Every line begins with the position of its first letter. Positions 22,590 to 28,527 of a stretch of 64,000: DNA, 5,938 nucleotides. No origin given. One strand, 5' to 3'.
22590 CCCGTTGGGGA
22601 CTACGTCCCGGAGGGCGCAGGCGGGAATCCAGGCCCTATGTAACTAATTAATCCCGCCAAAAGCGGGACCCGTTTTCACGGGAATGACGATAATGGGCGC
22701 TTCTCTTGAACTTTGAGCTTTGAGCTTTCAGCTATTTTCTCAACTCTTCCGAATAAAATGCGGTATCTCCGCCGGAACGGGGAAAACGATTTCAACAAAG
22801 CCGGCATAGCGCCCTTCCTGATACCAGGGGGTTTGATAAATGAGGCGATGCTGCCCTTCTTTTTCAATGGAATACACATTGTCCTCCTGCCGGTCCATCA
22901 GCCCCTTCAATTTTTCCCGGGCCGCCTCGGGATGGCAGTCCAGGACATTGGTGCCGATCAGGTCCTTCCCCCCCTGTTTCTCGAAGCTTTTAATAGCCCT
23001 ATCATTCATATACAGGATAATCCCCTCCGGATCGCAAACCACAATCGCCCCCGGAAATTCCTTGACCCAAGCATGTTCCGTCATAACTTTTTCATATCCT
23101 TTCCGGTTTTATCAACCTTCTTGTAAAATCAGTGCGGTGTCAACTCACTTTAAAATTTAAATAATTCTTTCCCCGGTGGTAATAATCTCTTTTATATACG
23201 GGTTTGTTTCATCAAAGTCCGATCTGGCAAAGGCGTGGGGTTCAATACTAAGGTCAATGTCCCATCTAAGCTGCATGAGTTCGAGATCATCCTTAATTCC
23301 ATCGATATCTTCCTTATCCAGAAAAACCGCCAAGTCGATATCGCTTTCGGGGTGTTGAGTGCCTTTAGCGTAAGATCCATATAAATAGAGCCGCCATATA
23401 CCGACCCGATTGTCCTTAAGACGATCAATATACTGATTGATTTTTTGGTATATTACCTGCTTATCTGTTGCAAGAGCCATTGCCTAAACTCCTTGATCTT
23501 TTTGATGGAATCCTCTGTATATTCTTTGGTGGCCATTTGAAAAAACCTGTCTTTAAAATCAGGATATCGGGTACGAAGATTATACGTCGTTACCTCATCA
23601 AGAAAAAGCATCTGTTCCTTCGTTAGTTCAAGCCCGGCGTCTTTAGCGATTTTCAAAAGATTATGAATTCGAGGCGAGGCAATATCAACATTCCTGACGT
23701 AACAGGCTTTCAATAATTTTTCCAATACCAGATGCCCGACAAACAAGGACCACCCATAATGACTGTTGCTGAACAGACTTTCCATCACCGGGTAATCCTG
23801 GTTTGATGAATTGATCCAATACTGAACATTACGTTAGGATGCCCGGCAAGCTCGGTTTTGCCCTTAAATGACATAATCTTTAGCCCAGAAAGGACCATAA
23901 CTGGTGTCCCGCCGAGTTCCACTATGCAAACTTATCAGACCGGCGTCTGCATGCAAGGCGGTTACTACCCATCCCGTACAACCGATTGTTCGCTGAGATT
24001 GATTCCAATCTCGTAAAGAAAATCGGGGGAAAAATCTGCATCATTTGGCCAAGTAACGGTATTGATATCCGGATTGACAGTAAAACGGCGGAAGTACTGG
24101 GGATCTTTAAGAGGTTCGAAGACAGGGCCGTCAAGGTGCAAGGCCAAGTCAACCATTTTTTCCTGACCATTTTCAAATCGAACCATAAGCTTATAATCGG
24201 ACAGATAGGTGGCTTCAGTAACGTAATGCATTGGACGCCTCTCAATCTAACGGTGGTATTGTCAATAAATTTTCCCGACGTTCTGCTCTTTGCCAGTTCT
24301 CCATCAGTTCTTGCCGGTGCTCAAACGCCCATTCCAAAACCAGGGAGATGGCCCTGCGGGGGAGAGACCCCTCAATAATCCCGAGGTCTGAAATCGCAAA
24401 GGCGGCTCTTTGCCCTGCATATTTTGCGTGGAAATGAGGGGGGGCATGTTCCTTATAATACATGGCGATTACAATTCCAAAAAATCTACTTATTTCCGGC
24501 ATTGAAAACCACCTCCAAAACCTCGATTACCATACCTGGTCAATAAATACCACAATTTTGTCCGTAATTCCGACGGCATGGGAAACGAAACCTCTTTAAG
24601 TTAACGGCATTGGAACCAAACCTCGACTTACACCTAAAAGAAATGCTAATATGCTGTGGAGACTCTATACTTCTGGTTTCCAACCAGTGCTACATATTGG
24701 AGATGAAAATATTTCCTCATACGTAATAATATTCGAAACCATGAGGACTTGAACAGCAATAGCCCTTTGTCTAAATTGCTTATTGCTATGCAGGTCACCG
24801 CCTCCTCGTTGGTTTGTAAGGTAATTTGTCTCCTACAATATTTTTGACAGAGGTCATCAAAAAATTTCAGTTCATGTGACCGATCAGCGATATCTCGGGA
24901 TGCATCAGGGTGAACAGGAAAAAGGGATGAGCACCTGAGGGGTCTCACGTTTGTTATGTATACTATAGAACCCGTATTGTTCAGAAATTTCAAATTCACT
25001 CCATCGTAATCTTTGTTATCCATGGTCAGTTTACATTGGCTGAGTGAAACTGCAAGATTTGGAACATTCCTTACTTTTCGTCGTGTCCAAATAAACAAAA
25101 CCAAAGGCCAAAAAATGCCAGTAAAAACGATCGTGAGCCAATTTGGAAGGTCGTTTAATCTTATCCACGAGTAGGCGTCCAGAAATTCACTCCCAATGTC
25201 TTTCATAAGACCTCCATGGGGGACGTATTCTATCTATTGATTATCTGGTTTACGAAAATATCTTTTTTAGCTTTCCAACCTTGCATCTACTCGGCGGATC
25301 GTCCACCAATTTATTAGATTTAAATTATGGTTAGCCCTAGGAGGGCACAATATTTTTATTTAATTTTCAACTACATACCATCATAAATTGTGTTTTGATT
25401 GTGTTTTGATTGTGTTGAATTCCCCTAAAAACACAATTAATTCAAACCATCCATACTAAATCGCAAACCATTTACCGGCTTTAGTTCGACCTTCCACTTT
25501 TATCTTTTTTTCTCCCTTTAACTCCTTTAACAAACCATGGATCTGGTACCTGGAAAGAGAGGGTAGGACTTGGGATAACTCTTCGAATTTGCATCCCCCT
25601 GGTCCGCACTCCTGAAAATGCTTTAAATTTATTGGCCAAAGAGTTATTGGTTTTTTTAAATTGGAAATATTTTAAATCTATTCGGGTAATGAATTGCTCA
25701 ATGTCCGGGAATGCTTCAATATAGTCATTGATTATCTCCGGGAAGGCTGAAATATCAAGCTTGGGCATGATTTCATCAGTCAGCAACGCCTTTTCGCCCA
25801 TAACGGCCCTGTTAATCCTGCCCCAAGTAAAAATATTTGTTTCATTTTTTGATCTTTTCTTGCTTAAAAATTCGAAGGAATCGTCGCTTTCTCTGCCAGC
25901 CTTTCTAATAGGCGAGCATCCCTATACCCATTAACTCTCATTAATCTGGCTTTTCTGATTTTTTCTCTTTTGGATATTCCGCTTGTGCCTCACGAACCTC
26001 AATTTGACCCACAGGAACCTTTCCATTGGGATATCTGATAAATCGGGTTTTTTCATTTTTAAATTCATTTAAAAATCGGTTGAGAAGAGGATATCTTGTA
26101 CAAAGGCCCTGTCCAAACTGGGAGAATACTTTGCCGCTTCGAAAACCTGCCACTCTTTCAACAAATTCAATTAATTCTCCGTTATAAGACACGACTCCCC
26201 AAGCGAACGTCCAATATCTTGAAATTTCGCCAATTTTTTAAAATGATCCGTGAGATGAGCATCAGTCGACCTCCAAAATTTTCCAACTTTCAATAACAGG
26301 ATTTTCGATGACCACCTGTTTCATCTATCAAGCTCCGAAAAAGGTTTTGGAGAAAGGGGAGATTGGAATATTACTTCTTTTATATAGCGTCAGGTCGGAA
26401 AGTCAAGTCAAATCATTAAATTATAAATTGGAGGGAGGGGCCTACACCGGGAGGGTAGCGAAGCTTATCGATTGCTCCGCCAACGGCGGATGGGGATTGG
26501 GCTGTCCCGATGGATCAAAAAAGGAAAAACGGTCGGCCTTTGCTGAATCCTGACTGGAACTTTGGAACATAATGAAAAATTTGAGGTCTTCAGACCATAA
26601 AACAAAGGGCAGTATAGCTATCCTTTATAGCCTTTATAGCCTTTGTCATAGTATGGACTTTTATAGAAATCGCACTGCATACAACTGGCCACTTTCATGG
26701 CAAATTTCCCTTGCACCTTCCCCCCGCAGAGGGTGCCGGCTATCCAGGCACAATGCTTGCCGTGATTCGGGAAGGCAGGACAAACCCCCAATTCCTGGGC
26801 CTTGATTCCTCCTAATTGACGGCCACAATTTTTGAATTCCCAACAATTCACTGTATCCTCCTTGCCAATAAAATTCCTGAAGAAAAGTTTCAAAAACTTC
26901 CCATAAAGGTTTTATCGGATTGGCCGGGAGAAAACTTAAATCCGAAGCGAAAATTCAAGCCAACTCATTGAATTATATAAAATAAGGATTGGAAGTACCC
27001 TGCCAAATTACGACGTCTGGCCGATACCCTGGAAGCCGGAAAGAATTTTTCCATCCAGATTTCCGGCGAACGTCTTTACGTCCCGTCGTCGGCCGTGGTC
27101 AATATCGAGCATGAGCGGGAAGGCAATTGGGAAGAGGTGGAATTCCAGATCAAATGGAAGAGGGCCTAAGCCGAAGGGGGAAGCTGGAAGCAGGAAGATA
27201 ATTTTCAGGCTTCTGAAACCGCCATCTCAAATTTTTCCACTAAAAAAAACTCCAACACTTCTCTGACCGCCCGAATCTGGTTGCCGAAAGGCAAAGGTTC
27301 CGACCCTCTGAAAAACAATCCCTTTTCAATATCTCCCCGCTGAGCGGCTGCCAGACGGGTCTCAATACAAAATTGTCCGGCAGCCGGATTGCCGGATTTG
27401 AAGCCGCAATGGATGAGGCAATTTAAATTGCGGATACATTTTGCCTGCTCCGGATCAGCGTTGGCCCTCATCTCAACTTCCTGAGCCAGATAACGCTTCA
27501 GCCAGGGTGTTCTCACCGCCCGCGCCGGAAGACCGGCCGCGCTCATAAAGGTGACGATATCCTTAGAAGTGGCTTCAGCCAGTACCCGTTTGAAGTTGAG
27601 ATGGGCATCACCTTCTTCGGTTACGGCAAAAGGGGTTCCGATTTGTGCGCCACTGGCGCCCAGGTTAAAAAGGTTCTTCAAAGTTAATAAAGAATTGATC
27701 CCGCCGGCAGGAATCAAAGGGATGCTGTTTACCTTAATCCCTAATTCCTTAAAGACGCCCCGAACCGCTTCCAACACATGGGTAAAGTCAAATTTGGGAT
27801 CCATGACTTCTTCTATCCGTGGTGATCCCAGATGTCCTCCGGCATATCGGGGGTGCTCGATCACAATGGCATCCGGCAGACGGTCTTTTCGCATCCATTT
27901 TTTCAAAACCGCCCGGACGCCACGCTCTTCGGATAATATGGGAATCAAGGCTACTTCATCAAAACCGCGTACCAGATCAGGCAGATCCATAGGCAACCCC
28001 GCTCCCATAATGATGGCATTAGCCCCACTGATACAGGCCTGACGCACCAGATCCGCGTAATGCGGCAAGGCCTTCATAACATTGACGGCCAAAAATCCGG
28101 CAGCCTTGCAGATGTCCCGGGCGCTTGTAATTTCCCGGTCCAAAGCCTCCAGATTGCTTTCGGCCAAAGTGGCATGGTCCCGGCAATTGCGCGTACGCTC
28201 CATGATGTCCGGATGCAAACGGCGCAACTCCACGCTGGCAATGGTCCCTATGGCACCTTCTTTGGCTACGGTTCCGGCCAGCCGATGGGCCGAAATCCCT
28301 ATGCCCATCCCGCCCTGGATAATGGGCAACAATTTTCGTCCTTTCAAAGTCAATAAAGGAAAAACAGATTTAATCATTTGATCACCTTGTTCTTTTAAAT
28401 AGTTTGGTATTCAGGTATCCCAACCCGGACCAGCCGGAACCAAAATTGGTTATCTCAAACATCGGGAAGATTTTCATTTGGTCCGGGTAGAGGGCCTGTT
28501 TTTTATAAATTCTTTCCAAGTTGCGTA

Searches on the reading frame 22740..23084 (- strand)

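Call 96: search_protein_families(library=pfam, proteins=[window:22740-23084:-], max_evalue=0.001)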
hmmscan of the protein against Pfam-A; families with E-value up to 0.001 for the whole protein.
window:22740-23084:- (114 aa): 3 families
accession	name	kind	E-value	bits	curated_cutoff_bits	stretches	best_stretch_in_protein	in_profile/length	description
PF08448.16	PAS_4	-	5e-05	23.9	23.1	1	9-65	3-58/110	PAS fold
PF00989.32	PAS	-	6.7e-05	23.3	22.6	1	10-64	10-68/113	PAS fold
PF13426.13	PAS_9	-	0.00037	21.2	27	1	13-75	3-59/103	PAS domain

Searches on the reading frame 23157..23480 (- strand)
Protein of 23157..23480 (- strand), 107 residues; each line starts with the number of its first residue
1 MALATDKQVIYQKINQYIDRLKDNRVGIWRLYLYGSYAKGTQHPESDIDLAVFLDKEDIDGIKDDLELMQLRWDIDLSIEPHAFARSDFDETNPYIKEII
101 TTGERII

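Call 96: search_protein_families(library=pfam, proteins=[window:23157-23480:-], max_evalue=0.001)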
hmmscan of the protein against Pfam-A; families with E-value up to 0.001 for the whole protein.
window:23157-23480:- (107 aa): 4 families
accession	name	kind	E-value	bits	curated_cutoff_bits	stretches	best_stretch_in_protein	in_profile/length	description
PF18765.7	Polbeta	-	2.6e-12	47.2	26.9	1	24-106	9-87/93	Polymerase beta, Nucleotidyltransferase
PF01909.29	NTP_transf_2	-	1.1e-11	45.3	21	1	15-75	2-71/93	Nucleotidyltransferase domain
PF22014.2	DUF6932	-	9.8e-06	26.5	27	1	8-71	32-91/142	Family of unknown function (DUF6932)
PF22600.2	MTPAP-like_central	-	0.00017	22.1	27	1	11-69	26-80/139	Poly(A) RNA polymerase, mitochondrial-like, central palm domain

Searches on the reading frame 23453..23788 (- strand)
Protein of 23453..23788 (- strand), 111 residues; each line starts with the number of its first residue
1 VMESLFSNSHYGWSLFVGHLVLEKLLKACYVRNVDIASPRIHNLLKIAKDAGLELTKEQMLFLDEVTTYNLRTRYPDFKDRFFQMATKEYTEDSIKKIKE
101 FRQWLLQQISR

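Call 96: search_protein_families(library=pfam, proteins=[window:23453-23788:-], max_evalue=0.001)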
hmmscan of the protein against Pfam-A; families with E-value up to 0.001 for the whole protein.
window:23453-23788:- (111 aa): 1 family
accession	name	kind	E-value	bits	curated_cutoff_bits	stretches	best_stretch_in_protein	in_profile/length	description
PF05168.19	HEPN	-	2.1e-15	57.3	22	1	3-105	16-114/117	HEPN domain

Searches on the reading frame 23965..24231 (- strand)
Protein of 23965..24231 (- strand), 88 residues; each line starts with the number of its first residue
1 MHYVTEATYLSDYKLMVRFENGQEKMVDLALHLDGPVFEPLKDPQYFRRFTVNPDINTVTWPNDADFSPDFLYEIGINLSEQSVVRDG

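Call 96: search_protein_families(library=pfam, proteins=[window:23965-24231:-], max_evalue=0.001)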
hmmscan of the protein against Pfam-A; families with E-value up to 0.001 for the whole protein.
window:23965-24231:- (88 aa): 1 family
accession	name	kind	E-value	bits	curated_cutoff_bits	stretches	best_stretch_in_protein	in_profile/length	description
PF10387.14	DUF2442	-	3.2e-17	62.9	23.9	1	4-75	1-69/72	Protein of unknown function (DUF2442)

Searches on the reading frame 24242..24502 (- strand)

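Call 96: search_protein_families(library=pfam, proteins=[window:24242-24502:-], max_evalue=0.001)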
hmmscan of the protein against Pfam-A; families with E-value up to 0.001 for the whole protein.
window:24242-24502:- (86 aa): 1 family
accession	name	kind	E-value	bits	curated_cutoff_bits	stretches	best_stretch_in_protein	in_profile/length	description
PF13711.11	DUF4160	-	3.2e-23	82.1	23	1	9-71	1-65/65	Domain of unknown function (DUF4160)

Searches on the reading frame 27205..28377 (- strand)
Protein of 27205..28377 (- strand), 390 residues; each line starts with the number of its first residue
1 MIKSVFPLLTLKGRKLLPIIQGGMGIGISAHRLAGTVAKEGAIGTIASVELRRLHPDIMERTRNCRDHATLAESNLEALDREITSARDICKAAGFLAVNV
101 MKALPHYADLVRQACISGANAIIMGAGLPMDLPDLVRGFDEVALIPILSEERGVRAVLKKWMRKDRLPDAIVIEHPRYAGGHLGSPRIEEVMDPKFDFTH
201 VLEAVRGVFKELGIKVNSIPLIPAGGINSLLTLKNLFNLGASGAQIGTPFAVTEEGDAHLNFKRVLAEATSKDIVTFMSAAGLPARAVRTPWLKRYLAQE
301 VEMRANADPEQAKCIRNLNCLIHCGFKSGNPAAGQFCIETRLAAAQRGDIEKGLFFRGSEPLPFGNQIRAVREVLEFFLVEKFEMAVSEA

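Call 72: search_protein_families(library=pfam, proteins=[window:27205-28377:-], max_evalue=1e-8)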
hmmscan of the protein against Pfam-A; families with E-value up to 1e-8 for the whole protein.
window:27205-28377:- (390 aa): 1 family
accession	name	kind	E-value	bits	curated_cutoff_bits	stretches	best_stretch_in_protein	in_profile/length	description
PF03060.21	NMO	-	4.6e-32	112.2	28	1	18-358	13-309/331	Nitronate monooxygenase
